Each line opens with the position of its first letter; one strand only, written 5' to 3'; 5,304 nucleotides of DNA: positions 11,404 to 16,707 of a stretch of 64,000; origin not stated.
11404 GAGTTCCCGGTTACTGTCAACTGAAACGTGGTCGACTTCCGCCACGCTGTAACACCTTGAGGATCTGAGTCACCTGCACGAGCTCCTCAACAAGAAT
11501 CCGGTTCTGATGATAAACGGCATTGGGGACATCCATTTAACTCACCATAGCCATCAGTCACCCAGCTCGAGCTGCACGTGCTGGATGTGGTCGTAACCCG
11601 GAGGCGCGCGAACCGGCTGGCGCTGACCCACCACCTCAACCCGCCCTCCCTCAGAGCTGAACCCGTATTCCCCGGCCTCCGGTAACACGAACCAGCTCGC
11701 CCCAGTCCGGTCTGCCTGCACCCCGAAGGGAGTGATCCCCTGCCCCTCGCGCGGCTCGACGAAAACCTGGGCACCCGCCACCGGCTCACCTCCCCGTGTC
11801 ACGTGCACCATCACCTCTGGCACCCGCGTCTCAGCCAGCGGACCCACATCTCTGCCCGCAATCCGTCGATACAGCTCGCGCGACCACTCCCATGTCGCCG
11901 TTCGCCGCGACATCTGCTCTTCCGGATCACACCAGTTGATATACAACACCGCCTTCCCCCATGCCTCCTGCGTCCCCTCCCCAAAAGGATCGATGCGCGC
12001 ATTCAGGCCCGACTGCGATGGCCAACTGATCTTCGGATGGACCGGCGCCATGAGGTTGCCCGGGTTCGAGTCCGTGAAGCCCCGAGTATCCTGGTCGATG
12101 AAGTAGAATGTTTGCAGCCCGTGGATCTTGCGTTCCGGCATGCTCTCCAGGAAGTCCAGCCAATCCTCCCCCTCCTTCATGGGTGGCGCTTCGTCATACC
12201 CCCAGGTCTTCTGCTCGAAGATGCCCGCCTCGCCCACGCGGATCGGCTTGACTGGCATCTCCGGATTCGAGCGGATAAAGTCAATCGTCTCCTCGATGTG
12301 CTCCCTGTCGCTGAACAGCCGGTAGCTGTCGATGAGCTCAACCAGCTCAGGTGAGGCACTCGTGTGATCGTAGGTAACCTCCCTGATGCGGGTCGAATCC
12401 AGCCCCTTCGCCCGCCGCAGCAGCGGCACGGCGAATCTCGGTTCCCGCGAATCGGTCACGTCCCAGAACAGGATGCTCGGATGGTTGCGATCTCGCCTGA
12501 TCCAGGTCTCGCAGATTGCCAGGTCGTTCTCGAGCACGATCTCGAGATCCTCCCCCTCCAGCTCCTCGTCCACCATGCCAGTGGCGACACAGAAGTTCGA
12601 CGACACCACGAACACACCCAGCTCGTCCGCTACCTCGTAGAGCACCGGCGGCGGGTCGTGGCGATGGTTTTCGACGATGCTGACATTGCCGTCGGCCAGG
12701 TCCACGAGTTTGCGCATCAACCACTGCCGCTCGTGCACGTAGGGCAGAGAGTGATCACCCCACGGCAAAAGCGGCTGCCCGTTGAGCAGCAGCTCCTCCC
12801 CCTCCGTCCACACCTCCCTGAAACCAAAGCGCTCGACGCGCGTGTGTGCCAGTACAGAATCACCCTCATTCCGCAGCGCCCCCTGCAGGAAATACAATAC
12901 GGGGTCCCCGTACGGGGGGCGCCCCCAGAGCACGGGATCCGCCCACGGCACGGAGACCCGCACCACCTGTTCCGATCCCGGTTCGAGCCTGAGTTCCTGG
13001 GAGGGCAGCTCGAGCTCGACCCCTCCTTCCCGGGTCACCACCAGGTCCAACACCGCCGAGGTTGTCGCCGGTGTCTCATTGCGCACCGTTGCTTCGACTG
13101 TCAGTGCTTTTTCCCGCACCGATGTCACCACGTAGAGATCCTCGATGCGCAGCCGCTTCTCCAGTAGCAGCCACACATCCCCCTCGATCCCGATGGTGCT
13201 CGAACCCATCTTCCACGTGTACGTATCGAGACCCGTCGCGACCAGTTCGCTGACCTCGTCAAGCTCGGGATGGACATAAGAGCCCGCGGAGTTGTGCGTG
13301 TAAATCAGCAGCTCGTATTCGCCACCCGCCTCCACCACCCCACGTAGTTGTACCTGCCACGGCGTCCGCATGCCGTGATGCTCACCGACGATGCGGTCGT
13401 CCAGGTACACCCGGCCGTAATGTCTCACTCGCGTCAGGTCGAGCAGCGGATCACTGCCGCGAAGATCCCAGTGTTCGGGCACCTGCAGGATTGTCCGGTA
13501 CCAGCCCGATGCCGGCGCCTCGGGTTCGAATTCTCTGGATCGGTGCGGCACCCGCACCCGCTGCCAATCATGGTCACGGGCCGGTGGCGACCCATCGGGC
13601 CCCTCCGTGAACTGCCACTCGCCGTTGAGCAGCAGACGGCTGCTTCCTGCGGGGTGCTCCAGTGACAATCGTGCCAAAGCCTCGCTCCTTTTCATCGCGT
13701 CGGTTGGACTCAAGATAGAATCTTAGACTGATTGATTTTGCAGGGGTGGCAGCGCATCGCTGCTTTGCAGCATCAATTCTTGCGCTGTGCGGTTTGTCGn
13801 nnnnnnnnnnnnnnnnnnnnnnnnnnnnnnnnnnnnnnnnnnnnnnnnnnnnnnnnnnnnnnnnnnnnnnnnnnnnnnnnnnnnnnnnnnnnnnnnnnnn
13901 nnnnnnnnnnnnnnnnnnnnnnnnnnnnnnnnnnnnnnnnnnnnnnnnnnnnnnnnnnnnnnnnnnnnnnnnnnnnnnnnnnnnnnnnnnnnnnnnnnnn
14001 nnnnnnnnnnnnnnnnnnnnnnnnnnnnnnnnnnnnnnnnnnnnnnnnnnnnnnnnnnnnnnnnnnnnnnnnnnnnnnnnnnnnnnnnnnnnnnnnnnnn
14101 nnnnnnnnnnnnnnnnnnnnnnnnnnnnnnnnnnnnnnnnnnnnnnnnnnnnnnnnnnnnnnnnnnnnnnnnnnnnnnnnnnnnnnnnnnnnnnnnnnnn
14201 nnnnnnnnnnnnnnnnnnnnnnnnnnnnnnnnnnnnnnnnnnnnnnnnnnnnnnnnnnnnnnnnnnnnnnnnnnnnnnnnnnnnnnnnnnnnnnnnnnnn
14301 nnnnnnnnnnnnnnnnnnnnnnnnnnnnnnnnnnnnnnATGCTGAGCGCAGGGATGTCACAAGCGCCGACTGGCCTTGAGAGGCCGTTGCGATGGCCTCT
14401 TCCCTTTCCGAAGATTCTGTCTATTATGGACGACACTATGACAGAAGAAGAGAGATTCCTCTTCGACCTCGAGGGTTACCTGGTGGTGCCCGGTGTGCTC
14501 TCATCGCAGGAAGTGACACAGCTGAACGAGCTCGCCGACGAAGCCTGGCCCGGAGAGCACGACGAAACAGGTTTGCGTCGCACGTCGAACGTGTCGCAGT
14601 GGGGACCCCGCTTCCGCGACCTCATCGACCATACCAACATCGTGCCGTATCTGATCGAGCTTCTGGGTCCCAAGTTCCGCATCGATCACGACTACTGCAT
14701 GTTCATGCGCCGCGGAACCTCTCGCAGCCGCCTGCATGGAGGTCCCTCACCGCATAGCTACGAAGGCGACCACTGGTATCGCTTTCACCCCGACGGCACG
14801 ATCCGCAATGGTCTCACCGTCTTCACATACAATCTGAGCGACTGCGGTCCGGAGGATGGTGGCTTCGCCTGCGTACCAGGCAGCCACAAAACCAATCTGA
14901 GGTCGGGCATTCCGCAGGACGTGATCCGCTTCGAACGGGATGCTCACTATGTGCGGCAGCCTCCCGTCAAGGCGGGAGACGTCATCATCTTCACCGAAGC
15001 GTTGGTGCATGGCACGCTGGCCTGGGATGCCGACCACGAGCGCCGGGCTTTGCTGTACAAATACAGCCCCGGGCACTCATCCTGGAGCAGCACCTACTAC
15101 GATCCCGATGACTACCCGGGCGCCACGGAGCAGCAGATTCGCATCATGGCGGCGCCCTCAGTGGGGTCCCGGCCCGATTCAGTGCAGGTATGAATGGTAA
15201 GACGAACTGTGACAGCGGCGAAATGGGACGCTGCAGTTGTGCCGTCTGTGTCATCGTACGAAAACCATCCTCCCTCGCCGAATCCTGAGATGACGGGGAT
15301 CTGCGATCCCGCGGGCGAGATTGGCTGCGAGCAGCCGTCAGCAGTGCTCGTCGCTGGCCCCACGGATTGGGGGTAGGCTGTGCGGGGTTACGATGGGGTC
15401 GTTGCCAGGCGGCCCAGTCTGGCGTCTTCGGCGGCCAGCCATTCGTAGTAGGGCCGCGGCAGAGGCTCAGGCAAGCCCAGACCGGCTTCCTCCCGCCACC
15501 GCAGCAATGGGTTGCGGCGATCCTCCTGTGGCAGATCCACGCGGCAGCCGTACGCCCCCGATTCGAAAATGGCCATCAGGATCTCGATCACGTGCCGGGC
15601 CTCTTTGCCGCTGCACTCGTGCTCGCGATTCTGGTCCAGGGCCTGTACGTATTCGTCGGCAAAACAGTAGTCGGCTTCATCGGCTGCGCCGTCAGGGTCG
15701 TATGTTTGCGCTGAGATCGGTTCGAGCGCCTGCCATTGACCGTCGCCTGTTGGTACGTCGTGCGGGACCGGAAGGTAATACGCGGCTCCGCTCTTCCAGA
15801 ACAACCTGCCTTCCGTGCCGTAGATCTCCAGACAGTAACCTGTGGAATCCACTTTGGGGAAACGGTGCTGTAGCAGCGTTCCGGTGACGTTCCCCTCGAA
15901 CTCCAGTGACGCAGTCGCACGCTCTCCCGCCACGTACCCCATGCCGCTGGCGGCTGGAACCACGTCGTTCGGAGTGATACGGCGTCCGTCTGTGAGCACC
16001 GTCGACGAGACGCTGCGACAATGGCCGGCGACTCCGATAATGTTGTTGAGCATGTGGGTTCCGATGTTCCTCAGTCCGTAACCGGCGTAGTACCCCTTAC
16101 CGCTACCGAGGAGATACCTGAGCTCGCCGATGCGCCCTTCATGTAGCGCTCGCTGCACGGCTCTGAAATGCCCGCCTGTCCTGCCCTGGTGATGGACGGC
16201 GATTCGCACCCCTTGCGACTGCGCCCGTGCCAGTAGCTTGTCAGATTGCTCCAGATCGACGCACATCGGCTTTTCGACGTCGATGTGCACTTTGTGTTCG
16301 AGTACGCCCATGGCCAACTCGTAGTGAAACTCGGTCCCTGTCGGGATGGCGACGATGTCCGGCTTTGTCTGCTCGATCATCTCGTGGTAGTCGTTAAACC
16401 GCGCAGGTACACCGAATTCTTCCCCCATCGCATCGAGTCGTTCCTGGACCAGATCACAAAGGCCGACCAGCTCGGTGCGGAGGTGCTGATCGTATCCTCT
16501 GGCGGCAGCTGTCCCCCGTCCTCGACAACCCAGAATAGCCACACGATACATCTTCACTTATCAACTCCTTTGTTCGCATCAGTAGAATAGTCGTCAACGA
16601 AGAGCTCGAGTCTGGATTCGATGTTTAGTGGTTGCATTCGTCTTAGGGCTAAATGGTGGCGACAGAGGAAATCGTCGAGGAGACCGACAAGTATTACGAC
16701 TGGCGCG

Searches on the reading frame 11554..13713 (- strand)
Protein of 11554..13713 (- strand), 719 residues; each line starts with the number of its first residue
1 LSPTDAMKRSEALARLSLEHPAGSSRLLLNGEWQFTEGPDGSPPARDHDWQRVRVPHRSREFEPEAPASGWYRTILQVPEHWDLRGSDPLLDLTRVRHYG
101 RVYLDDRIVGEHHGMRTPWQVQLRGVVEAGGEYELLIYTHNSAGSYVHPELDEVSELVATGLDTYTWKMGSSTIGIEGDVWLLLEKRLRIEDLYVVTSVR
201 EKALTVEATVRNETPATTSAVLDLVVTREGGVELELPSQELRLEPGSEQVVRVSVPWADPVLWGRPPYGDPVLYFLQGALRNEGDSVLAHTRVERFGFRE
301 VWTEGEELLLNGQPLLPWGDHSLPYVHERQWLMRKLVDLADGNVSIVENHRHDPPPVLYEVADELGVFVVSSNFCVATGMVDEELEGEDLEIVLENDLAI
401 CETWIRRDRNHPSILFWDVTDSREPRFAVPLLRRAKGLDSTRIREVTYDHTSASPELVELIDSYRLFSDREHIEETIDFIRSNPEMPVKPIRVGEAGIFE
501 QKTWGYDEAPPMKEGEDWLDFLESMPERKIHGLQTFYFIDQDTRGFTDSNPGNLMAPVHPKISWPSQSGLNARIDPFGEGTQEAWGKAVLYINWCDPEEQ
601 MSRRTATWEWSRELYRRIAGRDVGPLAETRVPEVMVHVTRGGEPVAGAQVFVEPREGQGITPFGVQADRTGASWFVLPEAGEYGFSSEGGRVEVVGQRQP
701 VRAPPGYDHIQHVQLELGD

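Call 14: search_protein_families(library=pfam, proteins=[window:11554-13713:-], max_evalue=0.001)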
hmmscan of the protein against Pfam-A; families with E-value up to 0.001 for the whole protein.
window:11554-13713:- (719 aa): 2 families
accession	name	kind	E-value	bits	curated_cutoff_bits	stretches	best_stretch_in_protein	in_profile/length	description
PF02836.23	Glyco_hydro_2_C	-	8.4e-10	38.7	21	1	356-491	62-205/302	Glycosyl hydrolases family 2, TIM barrel domain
PF02837.24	Glyco_hydro_2_N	-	0.00015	22.2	28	1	62-146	59-141/169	Glycosyl hydrolases family 2, sugar binding domain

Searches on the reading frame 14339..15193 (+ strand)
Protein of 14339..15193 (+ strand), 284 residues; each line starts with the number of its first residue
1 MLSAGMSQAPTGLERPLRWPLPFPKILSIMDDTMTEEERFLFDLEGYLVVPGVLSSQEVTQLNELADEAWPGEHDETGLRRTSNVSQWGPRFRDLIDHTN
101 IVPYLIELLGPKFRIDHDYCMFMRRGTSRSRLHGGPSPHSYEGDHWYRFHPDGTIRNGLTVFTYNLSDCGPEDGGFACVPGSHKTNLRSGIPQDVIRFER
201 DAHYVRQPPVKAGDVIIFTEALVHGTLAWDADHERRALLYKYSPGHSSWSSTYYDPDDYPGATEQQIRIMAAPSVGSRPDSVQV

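Call 14: search_protein_families(library=pfam, proteins=[window:14339-15193:+], max_evalue=0.001)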
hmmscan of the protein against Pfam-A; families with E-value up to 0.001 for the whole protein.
window:14339-15193:+ (284 aa): 1 family
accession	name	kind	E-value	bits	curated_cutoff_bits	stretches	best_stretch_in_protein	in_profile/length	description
PF05721.19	PhyH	-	2.6e-14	54.5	22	1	42-237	1-213/213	Phytanoyl-CoA dioxygenase (PhyH)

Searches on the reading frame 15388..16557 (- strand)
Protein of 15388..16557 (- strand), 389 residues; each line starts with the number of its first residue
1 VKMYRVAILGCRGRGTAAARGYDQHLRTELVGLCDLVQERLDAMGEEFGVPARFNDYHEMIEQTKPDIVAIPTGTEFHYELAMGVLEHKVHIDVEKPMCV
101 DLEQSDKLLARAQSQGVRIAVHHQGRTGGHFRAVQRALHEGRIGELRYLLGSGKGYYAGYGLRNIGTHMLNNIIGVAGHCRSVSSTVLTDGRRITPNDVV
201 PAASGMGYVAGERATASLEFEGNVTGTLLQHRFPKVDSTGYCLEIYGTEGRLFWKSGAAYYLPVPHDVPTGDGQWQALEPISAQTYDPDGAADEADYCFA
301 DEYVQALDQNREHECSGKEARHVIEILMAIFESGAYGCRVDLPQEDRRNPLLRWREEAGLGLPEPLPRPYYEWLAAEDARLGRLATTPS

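Call 13: search_protein_families(library=pfam, proteins=[window:15388-16557:-], max_evalue=0.001)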
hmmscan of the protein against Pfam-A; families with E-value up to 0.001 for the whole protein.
window:15388-16557:- (389 aa): 3 families
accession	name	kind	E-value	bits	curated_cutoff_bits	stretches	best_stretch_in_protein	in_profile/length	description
PF01408.29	GFO_IDH_MocA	-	4e-21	76.4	24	1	5-123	2-120/120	Oxidoreductase family, NAD-binding Rossmann fold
PF22725.1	GFO_IDH_MocA_C3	-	2.4e-05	24.8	27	1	131-252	1-123/124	GFO/IDH/MocA C-terminal domain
PF02894.22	GFO_IDH_MocA_C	-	9e-05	22.8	22.9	1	164-340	45-216/218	Oxidoreductase family, C-terminal alpha/beta domain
